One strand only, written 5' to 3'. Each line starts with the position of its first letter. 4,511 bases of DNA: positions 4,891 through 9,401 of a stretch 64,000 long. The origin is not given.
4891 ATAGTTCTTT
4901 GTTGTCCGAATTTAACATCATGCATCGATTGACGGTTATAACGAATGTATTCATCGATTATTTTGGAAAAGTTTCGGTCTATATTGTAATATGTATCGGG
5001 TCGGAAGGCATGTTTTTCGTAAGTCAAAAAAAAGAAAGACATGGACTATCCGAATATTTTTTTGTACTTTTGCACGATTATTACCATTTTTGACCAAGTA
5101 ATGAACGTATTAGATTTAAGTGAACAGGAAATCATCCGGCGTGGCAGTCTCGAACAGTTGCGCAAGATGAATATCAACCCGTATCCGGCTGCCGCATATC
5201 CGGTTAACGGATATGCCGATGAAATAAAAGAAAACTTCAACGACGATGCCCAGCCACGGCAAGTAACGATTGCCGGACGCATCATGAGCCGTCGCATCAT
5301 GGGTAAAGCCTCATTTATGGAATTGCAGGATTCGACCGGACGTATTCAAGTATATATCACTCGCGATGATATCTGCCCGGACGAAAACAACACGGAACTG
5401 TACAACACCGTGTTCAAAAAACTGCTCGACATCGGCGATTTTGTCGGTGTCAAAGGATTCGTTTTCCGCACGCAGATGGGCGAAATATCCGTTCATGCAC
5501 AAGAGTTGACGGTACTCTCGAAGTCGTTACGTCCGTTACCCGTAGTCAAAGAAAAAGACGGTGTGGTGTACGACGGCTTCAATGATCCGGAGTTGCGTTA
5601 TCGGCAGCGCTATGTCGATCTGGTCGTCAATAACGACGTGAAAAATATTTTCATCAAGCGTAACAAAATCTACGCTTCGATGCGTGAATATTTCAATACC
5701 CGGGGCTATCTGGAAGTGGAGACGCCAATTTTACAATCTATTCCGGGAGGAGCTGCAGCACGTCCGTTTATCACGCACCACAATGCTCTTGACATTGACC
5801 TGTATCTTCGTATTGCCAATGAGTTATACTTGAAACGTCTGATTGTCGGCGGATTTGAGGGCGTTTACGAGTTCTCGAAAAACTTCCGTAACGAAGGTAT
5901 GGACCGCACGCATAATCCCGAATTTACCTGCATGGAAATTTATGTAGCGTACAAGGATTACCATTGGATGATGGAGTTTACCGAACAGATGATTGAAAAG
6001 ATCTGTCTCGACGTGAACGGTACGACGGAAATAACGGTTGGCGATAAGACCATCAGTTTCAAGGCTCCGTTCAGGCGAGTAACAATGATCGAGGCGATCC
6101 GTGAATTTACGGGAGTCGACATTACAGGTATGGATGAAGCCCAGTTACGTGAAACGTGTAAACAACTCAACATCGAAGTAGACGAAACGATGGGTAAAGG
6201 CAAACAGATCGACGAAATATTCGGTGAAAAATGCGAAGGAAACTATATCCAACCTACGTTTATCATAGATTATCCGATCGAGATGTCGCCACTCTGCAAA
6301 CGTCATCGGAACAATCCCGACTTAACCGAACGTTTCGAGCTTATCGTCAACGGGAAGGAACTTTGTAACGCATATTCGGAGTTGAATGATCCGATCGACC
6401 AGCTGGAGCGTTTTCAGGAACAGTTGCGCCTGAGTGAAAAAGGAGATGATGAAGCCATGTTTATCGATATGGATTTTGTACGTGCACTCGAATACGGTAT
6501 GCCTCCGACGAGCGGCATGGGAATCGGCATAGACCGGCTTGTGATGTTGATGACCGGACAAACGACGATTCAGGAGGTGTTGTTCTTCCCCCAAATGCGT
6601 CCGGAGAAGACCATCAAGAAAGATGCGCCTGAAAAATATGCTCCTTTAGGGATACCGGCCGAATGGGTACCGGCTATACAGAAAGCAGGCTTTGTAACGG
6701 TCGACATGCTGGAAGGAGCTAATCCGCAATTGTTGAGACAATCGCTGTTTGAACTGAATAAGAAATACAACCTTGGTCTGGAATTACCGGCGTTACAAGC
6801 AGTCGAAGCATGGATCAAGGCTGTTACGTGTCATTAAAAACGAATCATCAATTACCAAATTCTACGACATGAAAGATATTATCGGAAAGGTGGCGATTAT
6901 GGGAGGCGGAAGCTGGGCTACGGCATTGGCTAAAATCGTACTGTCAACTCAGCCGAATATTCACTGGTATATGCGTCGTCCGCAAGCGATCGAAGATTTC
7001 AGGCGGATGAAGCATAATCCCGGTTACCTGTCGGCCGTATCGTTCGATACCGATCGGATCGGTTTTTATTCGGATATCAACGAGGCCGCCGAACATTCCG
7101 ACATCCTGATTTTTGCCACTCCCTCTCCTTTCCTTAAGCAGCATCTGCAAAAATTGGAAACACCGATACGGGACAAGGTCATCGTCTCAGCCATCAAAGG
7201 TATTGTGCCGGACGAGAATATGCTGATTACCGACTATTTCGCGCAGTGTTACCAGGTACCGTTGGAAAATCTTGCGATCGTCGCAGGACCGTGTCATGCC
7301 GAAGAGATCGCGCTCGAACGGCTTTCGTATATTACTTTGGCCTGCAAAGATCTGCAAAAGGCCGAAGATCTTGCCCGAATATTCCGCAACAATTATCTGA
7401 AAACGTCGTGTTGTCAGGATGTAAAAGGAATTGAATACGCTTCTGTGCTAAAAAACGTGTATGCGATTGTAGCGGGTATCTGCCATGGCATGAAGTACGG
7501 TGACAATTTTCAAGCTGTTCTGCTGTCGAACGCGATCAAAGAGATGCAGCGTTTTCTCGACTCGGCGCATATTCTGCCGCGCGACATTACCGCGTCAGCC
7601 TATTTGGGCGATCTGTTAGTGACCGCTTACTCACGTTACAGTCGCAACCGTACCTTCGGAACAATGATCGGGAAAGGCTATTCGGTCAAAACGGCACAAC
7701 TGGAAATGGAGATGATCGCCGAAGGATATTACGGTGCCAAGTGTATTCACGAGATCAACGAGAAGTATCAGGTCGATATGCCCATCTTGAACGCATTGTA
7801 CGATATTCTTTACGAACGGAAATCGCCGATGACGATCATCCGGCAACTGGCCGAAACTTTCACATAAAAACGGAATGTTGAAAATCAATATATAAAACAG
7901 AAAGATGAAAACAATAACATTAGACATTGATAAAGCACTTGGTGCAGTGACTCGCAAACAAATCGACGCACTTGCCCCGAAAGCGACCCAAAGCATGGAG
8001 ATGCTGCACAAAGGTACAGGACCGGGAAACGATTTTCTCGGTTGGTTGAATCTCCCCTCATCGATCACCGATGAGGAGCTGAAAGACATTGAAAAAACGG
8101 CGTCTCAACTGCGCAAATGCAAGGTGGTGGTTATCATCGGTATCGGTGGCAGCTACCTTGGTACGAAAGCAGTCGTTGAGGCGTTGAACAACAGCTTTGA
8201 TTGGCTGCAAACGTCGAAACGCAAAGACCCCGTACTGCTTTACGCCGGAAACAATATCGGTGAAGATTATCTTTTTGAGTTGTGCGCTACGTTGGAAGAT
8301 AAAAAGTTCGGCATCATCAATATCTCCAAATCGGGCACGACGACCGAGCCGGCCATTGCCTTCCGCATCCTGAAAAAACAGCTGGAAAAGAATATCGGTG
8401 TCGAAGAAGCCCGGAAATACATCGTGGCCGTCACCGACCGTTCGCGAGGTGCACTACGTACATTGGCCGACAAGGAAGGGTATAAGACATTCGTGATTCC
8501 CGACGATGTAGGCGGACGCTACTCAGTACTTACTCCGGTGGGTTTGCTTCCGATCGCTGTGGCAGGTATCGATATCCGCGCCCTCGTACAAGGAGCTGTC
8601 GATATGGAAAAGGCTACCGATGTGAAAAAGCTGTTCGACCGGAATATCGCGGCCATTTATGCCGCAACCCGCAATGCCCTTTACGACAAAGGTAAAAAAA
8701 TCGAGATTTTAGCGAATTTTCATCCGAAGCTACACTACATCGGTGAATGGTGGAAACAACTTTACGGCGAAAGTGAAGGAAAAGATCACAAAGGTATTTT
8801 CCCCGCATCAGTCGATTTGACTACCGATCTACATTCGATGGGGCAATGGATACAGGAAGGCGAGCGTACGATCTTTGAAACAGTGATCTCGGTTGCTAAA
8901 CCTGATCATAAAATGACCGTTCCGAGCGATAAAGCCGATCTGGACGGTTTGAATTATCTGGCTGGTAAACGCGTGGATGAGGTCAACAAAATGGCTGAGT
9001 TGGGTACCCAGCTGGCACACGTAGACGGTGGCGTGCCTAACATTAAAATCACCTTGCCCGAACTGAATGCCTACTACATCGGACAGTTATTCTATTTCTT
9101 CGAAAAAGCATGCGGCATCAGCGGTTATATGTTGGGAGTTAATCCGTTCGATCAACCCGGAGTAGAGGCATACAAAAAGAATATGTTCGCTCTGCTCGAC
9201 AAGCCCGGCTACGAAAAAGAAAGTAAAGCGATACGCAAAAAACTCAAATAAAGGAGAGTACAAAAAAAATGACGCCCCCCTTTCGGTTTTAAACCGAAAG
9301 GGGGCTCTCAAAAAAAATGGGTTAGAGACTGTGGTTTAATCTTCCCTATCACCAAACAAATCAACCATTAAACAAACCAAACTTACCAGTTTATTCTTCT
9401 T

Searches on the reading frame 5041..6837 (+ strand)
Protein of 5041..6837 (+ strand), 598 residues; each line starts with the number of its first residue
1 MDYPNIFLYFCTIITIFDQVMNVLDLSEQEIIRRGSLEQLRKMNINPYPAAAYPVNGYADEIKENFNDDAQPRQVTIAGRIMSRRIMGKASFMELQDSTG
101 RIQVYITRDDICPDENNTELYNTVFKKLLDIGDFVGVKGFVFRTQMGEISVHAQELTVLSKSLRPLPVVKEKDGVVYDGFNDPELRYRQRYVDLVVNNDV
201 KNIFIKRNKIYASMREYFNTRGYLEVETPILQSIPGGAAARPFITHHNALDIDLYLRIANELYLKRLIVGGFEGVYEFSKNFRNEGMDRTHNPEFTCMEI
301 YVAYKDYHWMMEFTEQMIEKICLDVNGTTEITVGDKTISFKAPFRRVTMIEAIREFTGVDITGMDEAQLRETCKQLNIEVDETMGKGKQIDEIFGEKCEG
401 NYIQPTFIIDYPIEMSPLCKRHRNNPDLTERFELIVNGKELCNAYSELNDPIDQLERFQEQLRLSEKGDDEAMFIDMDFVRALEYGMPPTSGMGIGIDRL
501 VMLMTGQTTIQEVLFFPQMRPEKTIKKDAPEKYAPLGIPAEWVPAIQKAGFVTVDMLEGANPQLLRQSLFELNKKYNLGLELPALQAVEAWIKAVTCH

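Call 89: search_protein_families(library=pfam, proteins=[window:5041-6837:+], max_evalue=0.00001)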
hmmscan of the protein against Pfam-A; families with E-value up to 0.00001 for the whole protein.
window:5041-6837:+ (598 aa): 2 families
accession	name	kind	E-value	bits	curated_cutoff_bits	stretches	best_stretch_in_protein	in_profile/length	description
PF00152.25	tRNA-synt_2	-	9.4e-95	317.6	25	1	183-519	2-307/308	tRNA synthetases class II (D, K and N)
PF01336.31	tRNA_anti-codon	-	6.7e-17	61.6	27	1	75-159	1-75/75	OB-fold nucleic acid binding domain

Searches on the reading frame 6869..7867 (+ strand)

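Call 89: search_protein_families(library=pfam, proteins=[window:6869-7867:+], max_evalue=0.00001)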
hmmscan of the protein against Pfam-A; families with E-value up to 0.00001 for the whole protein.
window:6869-7867:+ (332 aa): 4 families
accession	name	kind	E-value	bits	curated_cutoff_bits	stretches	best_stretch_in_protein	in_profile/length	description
PF07479.19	NAD_Gly3P_dh_C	-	6e-48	163.1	25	1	184-324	1-141/142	NAD-dependent glycerol-3-phosphate dehydrogenase C-terminus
PF01210.29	NAD_Gly3P_dh_N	-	5.4e-33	114.6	23.1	1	7-164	1-157/158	NAD-dependent glycerol-3-phosphate dehydrogenase N-terminus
PF20618.3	GPD_NAD_C_bact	-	6.6e-21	75.1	27.6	1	244-309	1-65/66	Bacterial GPD, NAD-dependent C-terminal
PF03807.23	F420_oxidored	-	2.3e-06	28.6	21.6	1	7-109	1-92/94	NADP oxidoreductase coenzyme F420-dependent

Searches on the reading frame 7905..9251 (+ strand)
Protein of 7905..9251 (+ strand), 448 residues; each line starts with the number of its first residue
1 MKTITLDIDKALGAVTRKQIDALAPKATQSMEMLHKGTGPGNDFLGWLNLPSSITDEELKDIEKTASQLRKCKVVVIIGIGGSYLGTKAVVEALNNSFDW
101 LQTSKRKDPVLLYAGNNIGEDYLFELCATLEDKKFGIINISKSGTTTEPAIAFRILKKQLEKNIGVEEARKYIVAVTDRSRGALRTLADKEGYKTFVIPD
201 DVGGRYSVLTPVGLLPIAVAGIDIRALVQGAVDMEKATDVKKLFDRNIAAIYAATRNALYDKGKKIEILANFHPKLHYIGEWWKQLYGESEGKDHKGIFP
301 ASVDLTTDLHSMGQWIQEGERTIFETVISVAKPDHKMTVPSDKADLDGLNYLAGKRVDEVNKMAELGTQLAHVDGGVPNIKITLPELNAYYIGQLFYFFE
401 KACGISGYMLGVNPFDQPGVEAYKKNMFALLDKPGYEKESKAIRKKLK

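Call 89: search_protein_families(library=pfam, proteins=[window:7905-9251:+], max_evalue=0.00001)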
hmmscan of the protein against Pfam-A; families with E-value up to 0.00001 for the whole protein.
window:7905-9251:+ (448 aa): 1 family
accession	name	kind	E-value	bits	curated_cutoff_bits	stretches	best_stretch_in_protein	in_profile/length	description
PF00342.24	PGI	-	2.4e-23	83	22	1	70-425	94-460/486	Phosphoglucose isomerase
